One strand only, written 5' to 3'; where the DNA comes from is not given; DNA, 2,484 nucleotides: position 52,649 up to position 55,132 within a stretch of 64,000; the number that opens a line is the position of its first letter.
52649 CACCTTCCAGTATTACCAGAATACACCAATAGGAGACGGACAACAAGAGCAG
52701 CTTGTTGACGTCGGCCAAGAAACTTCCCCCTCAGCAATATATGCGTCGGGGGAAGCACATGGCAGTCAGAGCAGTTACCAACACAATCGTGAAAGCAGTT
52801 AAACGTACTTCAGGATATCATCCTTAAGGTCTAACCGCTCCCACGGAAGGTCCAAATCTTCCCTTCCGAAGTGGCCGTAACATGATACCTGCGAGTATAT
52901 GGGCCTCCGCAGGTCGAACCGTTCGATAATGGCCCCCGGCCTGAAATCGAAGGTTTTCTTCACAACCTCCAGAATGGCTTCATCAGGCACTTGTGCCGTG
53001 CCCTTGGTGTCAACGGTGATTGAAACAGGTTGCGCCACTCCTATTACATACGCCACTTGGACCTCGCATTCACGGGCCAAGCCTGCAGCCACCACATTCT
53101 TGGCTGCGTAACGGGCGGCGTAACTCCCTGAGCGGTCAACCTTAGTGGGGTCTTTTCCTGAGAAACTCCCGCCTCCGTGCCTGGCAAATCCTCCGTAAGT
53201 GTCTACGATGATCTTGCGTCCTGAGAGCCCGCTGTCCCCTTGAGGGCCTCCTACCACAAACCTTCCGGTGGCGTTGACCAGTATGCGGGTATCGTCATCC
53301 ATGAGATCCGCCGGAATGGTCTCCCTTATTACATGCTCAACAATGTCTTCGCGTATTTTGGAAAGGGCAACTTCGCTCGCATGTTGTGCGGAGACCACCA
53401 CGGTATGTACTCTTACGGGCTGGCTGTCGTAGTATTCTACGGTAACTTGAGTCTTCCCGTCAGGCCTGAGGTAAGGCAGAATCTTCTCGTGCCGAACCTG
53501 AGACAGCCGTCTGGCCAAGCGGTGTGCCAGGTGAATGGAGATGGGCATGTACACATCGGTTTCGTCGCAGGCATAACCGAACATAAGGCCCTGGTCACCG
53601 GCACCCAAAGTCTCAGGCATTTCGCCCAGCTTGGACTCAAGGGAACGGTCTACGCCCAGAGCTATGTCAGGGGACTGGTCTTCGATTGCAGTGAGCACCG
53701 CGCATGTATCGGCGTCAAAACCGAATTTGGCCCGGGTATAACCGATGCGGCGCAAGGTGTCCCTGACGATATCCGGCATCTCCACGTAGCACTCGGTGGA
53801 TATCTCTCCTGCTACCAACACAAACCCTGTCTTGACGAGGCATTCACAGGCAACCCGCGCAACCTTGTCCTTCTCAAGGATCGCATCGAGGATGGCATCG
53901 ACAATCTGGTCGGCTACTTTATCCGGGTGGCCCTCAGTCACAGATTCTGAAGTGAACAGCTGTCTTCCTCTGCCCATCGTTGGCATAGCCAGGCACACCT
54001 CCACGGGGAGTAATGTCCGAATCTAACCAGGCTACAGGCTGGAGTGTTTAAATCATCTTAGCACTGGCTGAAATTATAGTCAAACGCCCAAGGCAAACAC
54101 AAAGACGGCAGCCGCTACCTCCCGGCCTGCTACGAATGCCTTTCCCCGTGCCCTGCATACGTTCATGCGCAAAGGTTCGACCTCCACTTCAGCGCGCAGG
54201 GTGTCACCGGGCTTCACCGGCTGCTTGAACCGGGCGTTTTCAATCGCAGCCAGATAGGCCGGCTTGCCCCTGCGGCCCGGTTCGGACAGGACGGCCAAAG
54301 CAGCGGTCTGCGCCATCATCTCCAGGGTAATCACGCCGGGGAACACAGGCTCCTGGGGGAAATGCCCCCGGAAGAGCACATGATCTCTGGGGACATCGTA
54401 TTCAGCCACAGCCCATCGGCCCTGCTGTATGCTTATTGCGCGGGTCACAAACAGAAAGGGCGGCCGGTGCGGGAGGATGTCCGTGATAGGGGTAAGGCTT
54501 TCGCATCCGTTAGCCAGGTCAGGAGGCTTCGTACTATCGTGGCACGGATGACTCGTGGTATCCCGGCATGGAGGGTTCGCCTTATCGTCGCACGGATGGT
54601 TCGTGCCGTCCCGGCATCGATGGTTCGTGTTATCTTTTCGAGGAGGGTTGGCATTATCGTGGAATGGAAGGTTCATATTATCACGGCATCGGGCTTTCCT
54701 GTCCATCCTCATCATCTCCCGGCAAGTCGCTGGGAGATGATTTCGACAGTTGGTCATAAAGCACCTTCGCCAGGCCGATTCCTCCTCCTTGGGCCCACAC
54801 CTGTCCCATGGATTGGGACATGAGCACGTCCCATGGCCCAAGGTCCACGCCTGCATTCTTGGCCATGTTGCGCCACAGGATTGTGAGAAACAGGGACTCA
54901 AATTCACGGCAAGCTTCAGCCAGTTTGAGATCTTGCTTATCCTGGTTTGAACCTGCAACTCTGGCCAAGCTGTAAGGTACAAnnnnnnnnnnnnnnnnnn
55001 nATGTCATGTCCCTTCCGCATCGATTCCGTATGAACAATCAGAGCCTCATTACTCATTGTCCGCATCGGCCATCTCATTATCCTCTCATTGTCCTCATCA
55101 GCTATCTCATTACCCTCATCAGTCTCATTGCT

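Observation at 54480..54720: FabZ appears fused to an N-terminal Cys/His/Asp-rich octapeptide-repeat segment encoded by 7 tandem 24-nt repeats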

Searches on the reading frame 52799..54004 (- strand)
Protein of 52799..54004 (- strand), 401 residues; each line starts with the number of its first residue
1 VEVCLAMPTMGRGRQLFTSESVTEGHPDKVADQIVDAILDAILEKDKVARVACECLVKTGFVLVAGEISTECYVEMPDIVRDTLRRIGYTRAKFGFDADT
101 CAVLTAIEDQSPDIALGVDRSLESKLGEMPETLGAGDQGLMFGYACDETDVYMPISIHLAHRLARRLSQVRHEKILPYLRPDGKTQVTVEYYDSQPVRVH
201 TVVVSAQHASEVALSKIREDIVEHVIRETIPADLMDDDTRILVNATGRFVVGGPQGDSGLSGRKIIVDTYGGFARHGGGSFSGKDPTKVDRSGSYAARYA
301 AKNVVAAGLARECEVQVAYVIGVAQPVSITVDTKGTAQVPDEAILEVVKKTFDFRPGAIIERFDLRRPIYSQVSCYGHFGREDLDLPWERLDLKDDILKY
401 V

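Call 7: search_protein_families(library=pfam, proteins=[window:52799-54004:-], max_evalue=0.01)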
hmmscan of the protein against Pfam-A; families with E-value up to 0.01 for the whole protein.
window:52799-54004:- (401 aa): 3 families
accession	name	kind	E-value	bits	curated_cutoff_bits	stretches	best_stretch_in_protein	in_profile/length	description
PF02773.21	S-AdoMet_synt_C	-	2.3e-66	222.4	25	1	251-390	1-138/138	S-adenosylmethionine synthetase, C-terminal domain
PF02772.21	S-AdoMet_synt_M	-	2.9e-49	166.6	29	1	133-249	2-120/120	S-adenosylmethionine synthetase, central domain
PF00438.25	S-AdoMet_synt_N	-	7.8e-43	145.5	33.1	1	15-112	2-99/99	S-adenosylmethionine synthetase, N-terminal domain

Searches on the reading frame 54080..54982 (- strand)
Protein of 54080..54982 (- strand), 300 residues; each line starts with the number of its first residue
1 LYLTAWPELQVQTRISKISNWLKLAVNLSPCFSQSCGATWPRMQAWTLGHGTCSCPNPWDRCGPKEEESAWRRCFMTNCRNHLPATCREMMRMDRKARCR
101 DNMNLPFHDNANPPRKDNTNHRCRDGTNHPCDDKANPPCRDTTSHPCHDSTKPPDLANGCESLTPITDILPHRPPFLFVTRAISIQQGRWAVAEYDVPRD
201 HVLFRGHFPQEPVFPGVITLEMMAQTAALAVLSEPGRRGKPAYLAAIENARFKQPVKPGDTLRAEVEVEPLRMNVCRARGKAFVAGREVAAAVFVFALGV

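Call 7: search_protein_families(library=pfam, proteins=[window:54080-54982:-], max_evalue=0.01)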
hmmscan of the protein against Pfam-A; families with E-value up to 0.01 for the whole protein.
window:54080-54982:- (300 aa): 4 families
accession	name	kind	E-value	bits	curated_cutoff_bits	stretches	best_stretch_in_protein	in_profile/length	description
PF07977.19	FabA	-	1.8e-22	79.9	23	1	170-292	1-137/138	FabA-like domain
PF22818.2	ApeI-like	-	3.2e-05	24.6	28.5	1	199-269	24-87/119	ApeI dehydratase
PF01575.25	MaoC_dehydratas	-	6e-05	23.1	27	1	209-270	43-103/123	MaoC like domain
PF03061.28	4HBT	-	0.00068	20.3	20.6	1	223-285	12-73/79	Thioesterase superfamily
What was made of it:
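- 54092..54490 (-): FabZ hot-dog domain (residues 73-205 of the 208-aa protein), with the catalytic His of GHFP and the Glu of LEMMAQ. Pfam PF07977, E 1.8e-22 (call 7).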
